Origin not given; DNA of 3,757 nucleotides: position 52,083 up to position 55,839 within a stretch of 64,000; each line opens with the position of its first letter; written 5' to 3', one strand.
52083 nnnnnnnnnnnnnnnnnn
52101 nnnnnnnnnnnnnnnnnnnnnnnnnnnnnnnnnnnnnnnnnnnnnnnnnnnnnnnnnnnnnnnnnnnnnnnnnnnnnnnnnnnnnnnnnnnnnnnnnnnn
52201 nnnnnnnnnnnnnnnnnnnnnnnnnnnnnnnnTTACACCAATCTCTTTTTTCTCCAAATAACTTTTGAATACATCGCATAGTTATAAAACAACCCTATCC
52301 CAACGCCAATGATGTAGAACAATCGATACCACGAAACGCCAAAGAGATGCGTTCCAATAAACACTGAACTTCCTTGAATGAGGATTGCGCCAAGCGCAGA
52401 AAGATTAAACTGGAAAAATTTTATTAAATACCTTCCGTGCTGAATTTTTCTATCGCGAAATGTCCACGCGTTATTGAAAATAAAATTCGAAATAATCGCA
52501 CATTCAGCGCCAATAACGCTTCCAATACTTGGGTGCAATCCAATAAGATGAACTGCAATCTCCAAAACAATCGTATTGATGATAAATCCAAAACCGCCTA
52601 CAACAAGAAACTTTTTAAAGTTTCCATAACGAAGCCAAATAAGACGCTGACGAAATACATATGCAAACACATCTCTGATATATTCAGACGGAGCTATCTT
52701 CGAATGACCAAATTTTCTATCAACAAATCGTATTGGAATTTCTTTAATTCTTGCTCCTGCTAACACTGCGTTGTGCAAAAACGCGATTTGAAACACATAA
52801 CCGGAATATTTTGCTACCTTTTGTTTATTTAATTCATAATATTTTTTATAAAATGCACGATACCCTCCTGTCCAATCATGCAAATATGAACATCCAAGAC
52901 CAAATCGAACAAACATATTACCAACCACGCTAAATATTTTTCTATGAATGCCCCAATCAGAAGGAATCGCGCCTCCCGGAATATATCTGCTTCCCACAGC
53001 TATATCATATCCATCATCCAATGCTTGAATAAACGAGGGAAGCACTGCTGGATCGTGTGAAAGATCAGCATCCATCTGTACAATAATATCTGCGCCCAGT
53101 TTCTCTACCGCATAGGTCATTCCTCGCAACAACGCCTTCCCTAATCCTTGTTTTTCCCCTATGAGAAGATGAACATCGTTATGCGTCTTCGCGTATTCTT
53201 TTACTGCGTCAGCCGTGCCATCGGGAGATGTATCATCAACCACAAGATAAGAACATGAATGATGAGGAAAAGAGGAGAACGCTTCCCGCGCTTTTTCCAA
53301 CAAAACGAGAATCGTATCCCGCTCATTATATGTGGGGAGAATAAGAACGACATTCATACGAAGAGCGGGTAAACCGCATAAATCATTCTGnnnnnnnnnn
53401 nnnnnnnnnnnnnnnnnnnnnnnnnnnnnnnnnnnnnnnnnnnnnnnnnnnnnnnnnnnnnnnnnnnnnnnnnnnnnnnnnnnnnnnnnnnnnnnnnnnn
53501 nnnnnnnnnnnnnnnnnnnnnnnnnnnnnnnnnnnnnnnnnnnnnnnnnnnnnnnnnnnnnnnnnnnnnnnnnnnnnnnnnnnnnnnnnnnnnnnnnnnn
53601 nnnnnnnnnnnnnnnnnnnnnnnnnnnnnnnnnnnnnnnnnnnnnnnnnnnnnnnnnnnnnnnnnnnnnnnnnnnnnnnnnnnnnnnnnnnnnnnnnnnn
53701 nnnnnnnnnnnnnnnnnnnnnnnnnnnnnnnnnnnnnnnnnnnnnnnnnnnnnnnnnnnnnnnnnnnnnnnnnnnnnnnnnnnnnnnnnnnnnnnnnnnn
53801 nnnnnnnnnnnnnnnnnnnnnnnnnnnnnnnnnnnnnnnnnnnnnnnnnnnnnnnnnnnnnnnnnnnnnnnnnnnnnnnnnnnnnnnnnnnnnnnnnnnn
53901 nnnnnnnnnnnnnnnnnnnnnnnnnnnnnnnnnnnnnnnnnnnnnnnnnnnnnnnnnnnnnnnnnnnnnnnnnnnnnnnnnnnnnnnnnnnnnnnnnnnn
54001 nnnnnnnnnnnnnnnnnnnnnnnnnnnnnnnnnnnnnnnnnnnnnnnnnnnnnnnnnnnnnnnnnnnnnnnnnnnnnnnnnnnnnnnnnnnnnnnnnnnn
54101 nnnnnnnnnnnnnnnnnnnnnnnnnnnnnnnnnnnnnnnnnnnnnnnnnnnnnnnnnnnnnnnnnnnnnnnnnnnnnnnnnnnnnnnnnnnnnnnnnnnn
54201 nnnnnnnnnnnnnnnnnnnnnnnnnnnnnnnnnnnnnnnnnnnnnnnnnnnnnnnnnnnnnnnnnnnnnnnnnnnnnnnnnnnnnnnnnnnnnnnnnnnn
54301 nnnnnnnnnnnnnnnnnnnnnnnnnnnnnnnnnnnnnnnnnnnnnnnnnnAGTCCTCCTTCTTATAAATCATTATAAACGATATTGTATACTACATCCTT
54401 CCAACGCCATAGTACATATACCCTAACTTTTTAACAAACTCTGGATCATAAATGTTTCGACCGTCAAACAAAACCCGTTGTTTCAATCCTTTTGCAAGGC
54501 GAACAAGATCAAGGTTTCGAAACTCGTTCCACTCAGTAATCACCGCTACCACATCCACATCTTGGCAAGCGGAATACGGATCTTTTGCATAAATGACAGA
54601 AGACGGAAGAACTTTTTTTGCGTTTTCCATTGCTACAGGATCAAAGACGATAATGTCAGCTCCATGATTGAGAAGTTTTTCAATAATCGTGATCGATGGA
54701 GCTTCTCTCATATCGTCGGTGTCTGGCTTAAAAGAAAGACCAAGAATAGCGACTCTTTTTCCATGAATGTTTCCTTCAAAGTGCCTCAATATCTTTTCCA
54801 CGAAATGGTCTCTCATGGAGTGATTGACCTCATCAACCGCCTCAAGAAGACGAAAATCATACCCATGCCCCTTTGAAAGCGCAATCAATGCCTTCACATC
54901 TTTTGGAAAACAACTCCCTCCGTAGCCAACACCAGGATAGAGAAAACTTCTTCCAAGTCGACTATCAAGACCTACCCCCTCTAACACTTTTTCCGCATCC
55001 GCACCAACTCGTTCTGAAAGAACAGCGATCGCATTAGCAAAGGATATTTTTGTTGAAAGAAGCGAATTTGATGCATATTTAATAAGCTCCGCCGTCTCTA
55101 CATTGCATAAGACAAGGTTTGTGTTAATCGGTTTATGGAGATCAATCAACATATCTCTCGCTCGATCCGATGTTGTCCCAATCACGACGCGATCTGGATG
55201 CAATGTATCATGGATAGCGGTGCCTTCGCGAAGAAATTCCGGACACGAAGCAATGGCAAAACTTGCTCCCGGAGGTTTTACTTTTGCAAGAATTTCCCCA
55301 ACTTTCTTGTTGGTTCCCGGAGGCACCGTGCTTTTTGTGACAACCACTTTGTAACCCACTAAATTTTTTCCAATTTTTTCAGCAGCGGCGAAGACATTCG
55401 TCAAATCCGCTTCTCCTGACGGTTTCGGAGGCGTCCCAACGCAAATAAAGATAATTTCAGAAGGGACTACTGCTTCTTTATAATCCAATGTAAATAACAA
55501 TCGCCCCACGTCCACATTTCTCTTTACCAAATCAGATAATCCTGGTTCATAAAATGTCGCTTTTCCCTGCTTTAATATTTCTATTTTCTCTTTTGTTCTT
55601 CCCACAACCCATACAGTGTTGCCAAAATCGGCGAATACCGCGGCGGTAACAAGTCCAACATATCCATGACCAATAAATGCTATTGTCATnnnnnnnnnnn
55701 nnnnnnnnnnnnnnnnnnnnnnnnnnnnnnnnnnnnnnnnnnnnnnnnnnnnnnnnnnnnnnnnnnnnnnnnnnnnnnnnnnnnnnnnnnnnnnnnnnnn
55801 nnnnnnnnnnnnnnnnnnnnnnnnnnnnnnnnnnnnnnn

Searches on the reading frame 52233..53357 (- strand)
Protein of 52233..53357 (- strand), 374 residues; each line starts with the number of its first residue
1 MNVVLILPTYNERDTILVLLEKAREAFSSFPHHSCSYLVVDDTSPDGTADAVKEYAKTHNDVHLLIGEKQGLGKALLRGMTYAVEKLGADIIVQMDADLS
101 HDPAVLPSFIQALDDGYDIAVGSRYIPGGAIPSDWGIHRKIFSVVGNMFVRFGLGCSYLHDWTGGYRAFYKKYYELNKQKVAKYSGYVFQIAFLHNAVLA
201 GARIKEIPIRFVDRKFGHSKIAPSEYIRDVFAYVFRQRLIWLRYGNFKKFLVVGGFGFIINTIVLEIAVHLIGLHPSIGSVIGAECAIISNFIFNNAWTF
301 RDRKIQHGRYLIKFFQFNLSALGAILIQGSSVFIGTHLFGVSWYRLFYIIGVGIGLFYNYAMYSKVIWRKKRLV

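Call 8: search_protein_families(library=pfam, proteins=[window:52233-53357:-], max_evalue=0.01)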
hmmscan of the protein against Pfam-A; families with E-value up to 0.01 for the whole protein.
window:52233-53357:- (374 aa): 3 families
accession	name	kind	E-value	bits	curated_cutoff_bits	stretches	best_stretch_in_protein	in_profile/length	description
PF00535.33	Glycos_transf_2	-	2.1e-24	86.8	23.3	1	5-171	2-161/168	Glycosyl transferase family 2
PF04138.20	GtrA_DPMS_TM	-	8.5e-20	71.5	26.1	1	249-368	1-117/117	GtrA/DPMS, transmembrane domain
PF13641.12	Glyco_tranf_2_3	-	0.00035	21.1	27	1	3-121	3-120/230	Glycosyltransferase like family 2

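Call 12: search_protein_families(library=ncbifam, proteins=[window:52233-53357:-], max_evalue=0.01)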
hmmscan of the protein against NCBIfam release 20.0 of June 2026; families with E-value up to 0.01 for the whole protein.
window:52233-53357:- (374 aa): 17 families
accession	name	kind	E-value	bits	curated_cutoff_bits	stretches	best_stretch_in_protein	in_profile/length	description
NF007986.1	PRK10714.1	equivalog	1.2e-15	57.4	529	1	2-285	7-266/316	undecaprenyl-phosphate 4-deoxy-4-formamido-L-arabinose transferase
NF047588.1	GlcsyltransPgfSStrep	equivalog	5e-15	55.5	500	1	1-131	1-128/308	glycosyltransferase PgfS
TIGR04182.1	glyco_TIGR04182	equivalog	2.9e-12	46.6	325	1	2-237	1-217/293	S-layer glycoprotein N-glycosyltransferase AglJ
NF058614.1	PPMAGASynPpgS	equivalog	7.7e-11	41.8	370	1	3-220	2-205/226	polyprenyl-phospho-N-acetylgalactosaminyl synthase PpgS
NF041391.1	DPhHxTase_Halo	equivalog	1.3e-10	40.6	375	1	9-224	3-195/213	dolichyl-phosphate hexose transferase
NF010496.0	PRK13915.1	equivalog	1.9e-07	30.4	262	1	2-111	32-140/307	glucosyl-3-phosphoglycerate synthase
TIGR03937.1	PgaC_IcaA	equivalog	1.9e-06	27.1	422.3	1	3-115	47-152/407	poly-beta-1,6-N-acetyl-D-glucosamine synthase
NF041875.1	EPS_EpsD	equivalog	2.2e-06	27.3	370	1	5-115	3-106/325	exopolysaccharide biosynthesis glycosyltransferase EpsD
NF045692.1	OglycostaseCruG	equivalog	8.5e-06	24.9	600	1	2-120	42-160/386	2'-O-glycosyltransferase CruG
NF038302.1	EPS_HpsE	equivalog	1.1e-05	24.6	300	1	2-84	2-86/307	hormogonium polysaccharide biosynthesis glycosyltransferase HpsE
TIGR03469.1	HpnB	hypoth_equivalog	3.7e-05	22.9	379.25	1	3-113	46-160/386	hopene-associated glycosyltransferase HpnB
NF041865.1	EpsU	equivalog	4.1e-05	22.8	700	1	5-118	43-152/394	exopolysaccharide biosynthesis GT2 family glycosyltransferase EpsU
NF007482.0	PRK10073.1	equivalog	5.1e-05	22.4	423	1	4-120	9-118/334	glycosyltransferase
NF047683.1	TeichurnBiosyTuaG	equivalog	0.0005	19.8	400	1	3-98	8-96/252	teichuronic acid biosynthesis protein TuaG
TIGR04283.1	glyco_like_mftF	equivalog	0.002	17.8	182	1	5-83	3-71/221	TIGR04283 family arsenosugar biosynthesis glycosyltransferase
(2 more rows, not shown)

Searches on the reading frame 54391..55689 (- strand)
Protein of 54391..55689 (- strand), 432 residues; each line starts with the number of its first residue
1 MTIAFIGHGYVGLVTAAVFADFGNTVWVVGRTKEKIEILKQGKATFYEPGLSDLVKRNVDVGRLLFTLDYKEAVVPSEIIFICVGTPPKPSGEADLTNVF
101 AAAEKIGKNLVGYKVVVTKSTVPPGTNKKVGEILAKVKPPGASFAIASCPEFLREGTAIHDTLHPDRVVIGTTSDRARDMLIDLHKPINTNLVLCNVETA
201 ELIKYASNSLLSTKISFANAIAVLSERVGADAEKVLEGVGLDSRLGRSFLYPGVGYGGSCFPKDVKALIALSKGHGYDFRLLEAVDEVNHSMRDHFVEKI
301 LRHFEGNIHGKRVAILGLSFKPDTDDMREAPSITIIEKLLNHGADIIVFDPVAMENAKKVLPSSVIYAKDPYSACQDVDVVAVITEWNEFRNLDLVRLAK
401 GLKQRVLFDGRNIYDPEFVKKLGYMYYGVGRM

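Call 8: search_protein_families(library=pfam, proteins=[window:54391-55689:-], max_evalue=0.01)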
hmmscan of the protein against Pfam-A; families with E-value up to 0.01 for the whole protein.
window:54391-55689:- (432 aa): 6 families
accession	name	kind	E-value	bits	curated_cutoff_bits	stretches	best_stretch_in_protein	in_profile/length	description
PF03721.20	UDPG_MGDP_dh_N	-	5.4e-60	202.6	27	1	1-182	1-185/187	UDP-glucose/GDP-mannose dehydrogenase family, NAD binding domain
PF00984.24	UDPG_MGDP_dh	-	6.3e-35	119.6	25.4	1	198-290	1-93/94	UDP-glucose/GDP-mannose dehydrogenase family, central domain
PF03720.21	UDPG_MGDP_dh_C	-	1.4e-33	115.8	30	1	314-416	1-103/103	UDP-glucose/GDP-mannose dehydrogenase family, UDP binding domain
PF03446.21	NAD_binding_2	-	3.8e-06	27.5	21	1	2-135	1-108/161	NAD binding domain of 6-phosphogluconate dehydrogenase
PF03807.23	F420_oxidored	-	5.3e-05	24.2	21.6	0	2-84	1-67/94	NADP oxidoreductase coenzyme F420-dependent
PF00070.33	Pyr_redox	-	0.0074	17.2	22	0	3-33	2-32/82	Pyridine nucleotide-disulphide oxidoreductase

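Call 66: search_protein_families(library=ncbifam, proteins=[window:54391-55689:-], max_evalue=1e-10)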
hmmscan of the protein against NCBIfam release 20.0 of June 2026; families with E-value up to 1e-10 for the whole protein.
window:54391-55689:- (432 aa): 7 families
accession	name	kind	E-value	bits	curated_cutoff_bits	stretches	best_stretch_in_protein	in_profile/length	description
NF047673.2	TeichurnBiosyTuaD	equivalog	3.4e-156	520.8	700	1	3-431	4-431/439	UDP-glucose 6-dehydrogenase TuaD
TIGR03026.1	NDP-sugDHase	subfamily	1.5e-135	452.1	189.8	1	1-412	1-413/413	nucleotide sugar dehydrogenase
NF041297.1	UDPGDh_AglM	equivalog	3.4e-110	368.9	670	1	1-416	1-419/429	UDP-glucose 6-dehydrogenase AglM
NF040825.1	UDPMaNacDH_Arch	equivalog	4.8e-53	180.5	750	1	1-431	1-415/418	UDP-N-acetyl-D-mannosamine dehydrogenase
NF008286.0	PRK11064.1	equivalog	2.4e-47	161.5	459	1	2-399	5-408/420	UDP-N-acetyl-D-mannosamine dehydrogenase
NF011631.0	PRK15057.1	equivalog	1.1e-37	130.1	757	1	1-357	1-343/388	UDP-glucose 6-dehydrogenase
NF011729.0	PRK15182.1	equivalog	2e-24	86.1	592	1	2-385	8-388/425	Vi polysaccharide biosynthesis UDP-N-acetylglucosamine C-6 dehydrogenase TviB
